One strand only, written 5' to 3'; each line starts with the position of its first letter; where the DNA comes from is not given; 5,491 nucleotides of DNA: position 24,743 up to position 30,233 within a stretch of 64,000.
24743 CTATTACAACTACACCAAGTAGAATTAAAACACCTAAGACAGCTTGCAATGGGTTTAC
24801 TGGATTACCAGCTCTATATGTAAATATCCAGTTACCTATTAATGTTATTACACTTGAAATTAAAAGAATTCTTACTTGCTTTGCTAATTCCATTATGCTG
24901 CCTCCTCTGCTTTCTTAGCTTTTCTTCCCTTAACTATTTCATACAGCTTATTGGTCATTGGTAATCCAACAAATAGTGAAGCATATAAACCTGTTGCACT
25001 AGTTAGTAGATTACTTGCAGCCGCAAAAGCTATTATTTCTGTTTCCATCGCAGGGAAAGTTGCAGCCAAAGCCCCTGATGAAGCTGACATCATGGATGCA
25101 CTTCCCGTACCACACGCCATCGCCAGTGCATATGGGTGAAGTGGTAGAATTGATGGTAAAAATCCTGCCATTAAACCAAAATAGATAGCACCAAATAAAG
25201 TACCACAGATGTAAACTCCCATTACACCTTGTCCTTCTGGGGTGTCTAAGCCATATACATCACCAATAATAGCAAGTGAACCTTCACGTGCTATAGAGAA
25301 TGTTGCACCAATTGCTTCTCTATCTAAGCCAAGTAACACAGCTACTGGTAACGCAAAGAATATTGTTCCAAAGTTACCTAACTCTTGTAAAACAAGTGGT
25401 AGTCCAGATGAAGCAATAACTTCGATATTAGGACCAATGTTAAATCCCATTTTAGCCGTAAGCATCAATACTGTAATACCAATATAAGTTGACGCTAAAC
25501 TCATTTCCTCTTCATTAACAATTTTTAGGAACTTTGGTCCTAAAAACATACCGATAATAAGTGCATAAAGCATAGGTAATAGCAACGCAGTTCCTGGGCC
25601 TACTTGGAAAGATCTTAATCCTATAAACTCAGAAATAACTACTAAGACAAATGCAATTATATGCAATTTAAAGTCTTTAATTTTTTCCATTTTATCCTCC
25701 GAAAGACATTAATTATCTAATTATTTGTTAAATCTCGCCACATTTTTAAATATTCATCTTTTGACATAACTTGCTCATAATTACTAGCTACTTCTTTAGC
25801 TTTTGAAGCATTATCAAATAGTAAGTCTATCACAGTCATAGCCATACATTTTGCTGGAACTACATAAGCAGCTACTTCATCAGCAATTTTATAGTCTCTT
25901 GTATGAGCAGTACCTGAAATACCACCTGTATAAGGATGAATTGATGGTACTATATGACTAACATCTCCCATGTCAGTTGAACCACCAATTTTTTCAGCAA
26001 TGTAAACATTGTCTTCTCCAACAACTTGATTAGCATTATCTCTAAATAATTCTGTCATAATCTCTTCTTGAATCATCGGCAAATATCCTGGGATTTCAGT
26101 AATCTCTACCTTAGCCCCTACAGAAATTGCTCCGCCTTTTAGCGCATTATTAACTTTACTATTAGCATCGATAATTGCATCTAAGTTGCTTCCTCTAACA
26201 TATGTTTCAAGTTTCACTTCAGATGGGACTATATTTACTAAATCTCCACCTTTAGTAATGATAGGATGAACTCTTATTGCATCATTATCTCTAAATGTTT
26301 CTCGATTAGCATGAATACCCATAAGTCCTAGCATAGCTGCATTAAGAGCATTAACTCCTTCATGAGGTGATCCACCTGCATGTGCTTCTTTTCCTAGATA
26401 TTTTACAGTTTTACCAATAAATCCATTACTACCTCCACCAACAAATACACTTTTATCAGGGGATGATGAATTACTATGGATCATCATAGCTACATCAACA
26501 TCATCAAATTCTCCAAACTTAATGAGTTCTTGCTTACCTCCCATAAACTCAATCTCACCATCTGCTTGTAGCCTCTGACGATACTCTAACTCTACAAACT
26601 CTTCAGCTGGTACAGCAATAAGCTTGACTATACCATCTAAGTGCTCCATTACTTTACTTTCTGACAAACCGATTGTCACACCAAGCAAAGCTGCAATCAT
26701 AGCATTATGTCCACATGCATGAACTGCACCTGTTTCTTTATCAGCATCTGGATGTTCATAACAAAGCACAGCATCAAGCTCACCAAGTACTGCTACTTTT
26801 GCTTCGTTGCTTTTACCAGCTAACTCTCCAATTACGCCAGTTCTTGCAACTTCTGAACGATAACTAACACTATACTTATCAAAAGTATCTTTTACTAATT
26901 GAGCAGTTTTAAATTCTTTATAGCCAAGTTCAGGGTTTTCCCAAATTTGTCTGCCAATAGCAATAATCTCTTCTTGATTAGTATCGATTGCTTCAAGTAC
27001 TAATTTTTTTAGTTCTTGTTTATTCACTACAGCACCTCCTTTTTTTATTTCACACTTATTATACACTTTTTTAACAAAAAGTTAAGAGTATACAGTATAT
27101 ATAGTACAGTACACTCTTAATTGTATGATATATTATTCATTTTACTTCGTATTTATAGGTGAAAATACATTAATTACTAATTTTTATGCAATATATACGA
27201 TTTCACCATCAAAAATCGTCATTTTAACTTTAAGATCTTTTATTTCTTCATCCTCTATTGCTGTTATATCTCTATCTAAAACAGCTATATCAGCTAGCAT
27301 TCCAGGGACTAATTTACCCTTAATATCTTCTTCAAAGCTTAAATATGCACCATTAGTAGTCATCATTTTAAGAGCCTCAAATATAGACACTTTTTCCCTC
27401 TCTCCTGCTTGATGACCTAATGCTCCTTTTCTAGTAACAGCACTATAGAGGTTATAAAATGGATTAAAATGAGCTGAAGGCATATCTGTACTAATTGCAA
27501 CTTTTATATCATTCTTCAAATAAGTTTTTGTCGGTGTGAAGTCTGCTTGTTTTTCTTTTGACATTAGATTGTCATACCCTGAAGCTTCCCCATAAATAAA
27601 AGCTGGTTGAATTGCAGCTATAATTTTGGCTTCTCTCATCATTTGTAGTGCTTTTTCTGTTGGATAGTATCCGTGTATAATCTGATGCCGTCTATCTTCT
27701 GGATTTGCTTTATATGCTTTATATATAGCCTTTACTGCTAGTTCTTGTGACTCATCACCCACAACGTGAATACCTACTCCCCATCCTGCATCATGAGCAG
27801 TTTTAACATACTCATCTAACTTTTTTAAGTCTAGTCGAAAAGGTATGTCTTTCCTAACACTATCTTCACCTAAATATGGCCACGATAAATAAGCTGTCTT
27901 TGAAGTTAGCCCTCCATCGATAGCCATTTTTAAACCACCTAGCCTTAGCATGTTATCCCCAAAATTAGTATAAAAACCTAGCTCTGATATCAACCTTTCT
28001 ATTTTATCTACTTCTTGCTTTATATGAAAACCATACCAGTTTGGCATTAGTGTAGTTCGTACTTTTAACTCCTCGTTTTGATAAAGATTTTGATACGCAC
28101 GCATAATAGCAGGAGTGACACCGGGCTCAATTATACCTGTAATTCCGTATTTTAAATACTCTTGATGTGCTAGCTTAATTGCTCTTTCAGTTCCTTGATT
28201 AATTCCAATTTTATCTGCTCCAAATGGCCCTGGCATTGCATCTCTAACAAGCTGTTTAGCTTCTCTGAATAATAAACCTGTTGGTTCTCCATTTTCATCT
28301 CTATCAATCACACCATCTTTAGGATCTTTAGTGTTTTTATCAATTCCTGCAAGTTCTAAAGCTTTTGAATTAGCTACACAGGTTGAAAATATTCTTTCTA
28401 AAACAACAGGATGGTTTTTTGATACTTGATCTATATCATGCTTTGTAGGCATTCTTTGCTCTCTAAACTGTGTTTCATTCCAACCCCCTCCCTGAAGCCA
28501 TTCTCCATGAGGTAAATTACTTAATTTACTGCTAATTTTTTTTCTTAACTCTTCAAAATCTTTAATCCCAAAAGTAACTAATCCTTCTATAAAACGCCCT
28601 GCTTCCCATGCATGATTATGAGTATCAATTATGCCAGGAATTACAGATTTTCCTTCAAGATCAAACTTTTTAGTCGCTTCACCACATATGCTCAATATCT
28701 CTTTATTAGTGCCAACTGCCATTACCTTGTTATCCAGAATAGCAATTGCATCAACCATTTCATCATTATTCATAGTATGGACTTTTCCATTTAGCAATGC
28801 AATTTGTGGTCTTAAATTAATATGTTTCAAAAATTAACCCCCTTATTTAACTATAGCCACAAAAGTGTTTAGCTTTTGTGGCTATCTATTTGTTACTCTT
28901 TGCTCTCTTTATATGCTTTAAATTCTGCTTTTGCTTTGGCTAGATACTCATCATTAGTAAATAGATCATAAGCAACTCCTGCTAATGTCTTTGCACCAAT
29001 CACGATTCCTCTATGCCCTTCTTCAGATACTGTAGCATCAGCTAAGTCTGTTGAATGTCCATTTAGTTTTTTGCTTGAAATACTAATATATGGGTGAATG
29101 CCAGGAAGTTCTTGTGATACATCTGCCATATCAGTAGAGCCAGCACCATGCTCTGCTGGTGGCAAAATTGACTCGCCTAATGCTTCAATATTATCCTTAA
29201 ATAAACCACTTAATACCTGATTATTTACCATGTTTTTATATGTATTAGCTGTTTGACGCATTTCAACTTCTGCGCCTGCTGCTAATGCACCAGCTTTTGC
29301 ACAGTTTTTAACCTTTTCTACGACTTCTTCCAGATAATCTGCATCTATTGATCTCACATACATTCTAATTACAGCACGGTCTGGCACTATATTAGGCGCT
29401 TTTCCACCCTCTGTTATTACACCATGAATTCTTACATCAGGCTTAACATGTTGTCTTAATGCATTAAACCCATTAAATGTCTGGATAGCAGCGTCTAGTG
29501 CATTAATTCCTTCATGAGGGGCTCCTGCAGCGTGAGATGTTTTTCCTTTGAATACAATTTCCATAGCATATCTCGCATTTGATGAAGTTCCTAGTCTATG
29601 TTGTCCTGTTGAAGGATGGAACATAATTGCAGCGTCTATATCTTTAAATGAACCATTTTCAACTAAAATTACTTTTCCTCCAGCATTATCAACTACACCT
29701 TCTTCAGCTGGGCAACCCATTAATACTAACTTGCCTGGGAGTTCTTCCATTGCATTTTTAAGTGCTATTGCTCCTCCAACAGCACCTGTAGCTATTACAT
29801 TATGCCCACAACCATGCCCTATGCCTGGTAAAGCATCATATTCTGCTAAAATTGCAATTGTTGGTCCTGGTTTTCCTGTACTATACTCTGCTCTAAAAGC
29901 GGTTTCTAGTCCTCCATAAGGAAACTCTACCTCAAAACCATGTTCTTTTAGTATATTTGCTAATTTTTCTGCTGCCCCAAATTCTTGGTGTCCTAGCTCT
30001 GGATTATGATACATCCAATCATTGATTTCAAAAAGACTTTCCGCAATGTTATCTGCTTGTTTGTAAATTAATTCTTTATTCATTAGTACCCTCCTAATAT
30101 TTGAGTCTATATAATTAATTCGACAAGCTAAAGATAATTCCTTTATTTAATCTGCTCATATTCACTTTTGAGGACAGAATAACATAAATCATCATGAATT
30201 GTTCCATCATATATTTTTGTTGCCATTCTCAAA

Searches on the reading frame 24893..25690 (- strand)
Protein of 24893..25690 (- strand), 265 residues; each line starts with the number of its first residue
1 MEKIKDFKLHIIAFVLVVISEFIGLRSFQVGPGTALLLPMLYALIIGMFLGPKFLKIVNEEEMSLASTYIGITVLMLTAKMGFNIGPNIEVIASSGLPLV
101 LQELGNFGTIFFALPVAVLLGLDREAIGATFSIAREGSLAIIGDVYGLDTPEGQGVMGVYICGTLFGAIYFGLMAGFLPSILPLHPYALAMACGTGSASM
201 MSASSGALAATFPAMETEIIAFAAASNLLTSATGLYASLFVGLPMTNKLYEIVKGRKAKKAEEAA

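Call 43: search_protein_families(library=pfam, max_evalue=0.00001, proteins=[window:24893-25690:-])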
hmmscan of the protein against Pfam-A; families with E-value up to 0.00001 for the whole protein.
window:24893-25690:- (265 aa): 1 family
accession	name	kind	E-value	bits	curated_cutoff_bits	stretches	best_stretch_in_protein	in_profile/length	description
PF11299.13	DUF3100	-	1.1e-95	320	27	1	18-251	1-234/235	Protein of unknown function (DUF3100)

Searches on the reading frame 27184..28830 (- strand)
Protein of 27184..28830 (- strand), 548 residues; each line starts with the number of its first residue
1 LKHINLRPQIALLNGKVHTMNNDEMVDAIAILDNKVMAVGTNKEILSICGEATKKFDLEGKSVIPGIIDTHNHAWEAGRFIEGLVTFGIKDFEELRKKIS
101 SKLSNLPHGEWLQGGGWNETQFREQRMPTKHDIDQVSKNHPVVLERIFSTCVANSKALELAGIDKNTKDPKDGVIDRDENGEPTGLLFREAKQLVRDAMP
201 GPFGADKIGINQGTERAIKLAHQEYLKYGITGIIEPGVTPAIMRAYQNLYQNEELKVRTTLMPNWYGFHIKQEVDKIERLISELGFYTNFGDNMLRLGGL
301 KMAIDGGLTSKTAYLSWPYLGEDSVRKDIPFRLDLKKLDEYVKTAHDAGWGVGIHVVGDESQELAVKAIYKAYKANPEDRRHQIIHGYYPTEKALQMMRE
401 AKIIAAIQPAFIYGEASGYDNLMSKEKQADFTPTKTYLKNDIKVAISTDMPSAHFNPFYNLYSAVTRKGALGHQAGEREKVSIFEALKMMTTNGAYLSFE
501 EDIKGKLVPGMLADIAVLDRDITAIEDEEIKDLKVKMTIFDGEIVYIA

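Call 43: search_protein_families(library=pfam, max_evalue=0.00001, proteins=[window:27184-28830:-])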
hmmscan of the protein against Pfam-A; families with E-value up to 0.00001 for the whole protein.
window:27184-28830:- (548 aa): 2 families
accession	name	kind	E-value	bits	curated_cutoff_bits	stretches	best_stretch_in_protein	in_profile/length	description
PF07969.17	Amidohydro_3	-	1.1e-96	325.7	29.7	1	56-546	3-472/472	Amidohydrolase family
PF01979.26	Amidohydro_1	-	9.1e-15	55.2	25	1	337-545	136-345/345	Amidohydrolase family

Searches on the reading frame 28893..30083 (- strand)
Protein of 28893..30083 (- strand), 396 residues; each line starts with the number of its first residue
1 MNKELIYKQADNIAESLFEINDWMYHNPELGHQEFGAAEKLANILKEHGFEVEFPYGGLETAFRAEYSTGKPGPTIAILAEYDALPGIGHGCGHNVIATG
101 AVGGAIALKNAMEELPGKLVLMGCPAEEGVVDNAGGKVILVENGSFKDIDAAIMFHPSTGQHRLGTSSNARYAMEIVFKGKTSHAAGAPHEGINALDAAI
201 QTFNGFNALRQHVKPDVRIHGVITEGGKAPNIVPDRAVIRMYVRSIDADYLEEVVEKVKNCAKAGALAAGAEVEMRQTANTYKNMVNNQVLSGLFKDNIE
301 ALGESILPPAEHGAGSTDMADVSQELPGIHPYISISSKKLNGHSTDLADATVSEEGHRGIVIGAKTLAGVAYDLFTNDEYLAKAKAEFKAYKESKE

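Call 43: search_protein_families(library=pfam, max_evalue=0.00001, proteins=[window:28893-30083:-])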
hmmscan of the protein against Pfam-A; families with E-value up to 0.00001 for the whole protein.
window:28893-30083:- (396 aa): 2 families
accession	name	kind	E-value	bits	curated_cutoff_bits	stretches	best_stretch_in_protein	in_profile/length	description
PF07687.19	M20_dimer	-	7.6e-12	45.6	21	1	174-265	9-102/107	Peptidase dimerisation domain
PF01546.33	Peptidase_M20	-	1e-09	39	24.6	1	82-331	6-170/206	Peptidase family M20/M25/M40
